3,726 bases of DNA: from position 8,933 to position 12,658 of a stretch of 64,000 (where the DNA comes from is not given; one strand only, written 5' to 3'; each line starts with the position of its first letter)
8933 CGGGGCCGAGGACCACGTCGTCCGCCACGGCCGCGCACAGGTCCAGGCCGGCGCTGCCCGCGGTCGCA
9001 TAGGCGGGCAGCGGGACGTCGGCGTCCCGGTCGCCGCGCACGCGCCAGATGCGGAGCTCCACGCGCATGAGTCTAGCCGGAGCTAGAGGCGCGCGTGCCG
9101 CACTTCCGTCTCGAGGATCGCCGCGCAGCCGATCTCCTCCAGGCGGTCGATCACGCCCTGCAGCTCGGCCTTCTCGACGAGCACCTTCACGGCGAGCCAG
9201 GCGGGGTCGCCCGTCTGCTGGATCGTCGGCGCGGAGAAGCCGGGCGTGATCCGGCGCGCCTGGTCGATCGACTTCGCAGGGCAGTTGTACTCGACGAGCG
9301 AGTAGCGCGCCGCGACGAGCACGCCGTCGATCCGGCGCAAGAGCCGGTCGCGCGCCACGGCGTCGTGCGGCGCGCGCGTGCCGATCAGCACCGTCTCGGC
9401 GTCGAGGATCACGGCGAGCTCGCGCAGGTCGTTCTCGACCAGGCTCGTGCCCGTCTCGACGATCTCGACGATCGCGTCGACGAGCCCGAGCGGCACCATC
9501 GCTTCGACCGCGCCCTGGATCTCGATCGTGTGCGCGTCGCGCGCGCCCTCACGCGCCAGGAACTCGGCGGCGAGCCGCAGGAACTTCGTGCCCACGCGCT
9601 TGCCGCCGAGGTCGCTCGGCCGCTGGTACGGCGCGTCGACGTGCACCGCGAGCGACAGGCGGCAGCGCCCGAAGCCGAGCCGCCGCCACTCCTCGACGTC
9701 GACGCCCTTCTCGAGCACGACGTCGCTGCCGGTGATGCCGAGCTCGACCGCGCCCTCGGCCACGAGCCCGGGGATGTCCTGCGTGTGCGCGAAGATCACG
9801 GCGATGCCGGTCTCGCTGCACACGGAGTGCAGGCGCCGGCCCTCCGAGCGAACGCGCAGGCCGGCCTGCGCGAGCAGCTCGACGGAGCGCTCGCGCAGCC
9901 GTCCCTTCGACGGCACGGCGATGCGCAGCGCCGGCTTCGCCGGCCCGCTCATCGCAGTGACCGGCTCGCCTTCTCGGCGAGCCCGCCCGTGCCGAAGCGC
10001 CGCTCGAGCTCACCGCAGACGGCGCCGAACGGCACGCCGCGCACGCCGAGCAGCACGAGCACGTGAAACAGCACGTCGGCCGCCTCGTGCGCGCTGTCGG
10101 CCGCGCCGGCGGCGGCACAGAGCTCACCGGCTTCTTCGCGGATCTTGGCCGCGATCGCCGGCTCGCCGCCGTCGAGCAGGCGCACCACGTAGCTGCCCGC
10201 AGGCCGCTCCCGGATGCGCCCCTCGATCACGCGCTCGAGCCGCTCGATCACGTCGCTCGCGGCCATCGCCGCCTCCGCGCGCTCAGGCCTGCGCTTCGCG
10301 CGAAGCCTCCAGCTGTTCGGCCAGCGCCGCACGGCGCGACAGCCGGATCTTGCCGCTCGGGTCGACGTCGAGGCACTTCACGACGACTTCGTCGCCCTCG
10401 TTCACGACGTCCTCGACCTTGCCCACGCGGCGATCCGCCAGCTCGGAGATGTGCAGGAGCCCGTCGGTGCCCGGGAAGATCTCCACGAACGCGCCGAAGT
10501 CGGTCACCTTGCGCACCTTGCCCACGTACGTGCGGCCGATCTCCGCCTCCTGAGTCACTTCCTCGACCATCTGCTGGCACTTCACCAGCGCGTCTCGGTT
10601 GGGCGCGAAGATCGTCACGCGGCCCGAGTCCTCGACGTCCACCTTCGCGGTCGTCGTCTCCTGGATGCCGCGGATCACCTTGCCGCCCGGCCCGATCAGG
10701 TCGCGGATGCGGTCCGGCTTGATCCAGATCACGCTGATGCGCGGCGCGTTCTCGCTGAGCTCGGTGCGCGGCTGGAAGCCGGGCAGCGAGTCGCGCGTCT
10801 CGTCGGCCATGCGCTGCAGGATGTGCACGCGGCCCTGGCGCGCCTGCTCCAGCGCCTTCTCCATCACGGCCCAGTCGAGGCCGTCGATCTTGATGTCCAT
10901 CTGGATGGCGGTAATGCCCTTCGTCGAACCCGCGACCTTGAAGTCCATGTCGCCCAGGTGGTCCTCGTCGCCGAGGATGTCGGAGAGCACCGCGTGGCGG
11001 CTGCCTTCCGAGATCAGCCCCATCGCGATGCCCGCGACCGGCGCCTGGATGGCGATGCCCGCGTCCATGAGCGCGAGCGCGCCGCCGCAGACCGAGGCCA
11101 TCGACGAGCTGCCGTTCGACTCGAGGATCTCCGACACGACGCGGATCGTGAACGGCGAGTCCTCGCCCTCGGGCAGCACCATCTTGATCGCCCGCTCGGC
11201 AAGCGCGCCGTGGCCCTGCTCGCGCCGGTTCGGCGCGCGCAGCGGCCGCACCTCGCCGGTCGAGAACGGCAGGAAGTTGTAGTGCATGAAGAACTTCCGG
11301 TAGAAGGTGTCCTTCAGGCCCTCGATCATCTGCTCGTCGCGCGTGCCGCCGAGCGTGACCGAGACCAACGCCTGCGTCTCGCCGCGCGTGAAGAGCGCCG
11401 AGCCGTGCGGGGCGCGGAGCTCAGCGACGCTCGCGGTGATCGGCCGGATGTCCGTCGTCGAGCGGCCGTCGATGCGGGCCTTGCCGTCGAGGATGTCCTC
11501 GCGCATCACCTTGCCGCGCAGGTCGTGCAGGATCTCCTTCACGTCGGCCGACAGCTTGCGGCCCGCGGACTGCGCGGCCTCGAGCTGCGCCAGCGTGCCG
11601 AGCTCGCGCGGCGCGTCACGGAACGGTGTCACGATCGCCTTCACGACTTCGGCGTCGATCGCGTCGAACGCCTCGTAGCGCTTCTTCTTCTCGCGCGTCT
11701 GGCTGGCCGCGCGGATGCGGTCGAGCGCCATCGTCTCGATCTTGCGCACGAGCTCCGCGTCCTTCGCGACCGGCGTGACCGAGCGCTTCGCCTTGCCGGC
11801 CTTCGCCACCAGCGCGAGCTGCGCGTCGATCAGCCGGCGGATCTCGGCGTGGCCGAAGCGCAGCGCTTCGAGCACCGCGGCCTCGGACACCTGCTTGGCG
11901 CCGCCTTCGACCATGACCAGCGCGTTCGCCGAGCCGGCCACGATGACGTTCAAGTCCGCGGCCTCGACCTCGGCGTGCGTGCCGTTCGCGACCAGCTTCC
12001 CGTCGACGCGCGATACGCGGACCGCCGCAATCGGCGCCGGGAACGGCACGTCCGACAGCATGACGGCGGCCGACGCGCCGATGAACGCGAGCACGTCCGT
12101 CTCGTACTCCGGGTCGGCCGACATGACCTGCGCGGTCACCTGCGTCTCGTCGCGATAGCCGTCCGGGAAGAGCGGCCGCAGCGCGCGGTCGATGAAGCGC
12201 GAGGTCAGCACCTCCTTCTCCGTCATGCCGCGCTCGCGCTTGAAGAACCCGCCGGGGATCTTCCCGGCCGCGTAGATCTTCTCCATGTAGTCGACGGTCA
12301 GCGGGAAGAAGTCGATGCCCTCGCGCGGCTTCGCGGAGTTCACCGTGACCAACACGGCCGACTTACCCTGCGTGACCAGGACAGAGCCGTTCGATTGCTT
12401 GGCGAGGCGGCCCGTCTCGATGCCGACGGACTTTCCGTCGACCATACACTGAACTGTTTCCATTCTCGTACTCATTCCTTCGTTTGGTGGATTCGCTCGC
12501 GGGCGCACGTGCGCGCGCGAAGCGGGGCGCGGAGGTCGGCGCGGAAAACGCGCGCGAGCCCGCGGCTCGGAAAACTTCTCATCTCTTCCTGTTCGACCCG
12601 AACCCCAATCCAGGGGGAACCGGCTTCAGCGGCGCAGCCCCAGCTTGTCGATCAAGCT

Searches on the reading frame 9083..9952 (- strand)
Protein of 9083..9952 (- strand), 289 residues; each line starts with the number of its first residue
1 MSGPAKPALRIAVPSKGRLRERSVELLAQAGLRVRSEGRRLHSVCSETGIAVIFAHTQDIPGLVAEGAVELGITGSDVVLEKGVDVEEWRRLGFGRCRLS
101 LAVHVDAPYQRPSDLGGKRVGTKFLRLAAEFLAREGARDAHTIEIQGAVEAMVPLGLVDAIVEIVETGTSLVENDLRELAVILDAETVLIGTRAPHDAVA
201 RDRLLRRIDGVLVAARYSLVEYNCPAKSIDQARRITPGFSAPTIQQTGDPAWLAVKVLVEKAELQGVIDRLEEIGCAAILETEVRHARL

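Call 78: search_protein_families(library=pfam, proteins=[window:9083-9952:-], max_evalue=0.00001)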
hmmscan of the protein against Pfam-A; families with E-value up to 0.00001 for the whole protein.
window:9083-9952:- (289 aa): 2 families
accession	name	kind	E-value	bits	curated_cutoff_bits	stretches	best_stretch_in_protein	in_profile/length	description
PF01634.23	HisG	-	4e-42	144.3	25.5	1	57-208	2-156/158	ATP phosphoribosyltransferase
PF08029.16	HisG_C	-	2.9e-19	69.4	23.5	1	214-285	1-72/73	HisG, C-terminal domain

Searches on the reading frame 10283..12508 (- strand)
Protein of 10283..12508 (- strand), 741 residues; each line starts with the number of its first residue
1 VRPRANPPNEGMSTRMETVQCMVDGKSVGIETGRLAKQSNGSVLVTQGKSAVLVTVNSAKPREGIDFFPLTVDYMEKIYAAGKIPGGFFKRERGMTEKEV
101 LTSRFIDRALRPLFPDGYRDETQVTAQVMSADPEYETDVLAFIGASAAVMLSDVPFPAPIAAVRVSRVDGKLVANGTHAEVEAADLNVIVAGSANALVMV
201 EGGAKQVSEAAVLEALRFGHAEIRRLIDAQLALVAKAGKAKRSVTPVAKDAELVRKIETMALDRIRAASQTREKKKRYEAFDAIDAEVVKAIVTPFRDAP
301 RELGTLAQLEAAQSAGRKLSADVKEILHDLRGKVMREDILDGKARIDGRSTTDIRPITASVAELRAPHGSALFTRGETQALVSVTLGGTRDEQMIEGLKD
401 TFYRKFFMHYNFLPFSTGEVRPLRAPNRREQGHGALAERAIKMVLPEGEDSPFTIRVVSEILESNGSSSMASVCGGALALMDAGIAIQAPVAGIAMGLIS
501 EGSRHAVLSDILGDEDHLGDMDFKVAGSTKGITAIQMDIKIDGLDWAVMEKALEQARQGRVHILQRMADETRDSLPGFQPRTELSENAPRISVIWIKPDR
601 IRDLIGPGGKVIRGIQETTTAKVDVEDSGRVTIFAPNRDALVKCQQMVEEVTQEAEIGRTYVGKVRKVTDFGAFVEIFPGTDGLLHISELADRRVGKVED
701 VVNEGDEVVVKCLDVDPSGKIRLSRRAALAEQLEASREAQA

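Call 61: search_protein_families(library=pfam, proteins=[window:10283-12508:-], max_evalue=0.00001)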
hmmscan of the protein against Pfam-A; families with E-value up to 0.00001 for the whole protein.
window:10283-12508:- (741 aa): 5 families
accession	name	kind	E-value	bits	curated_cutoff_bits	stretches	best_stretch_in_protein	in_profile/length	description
PF01138.27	RNase_PH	-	1.6e-50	171.3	25.5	2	26-155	3-130/130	3' exoribonuclease family, domain 1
PF03725.20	RNase_PH_C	-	2.3e-21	75.9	20.8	2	159-221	2-66/67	3' exoribonuclease family, domain 2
PF00575.29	S1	-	1.6e-16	60.9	22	1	655-726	2-74/74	S1 RNA binding domain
PF03726.19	PNPase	-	9.3e-13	48.9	24.6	1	252-350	1-81/81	Polyribonucleotide nucleotidyltransferase, RNA binding domain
PF00013.35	KH_1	-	1.3e-09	38.1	21.5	1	594-650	4-66/66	KH domain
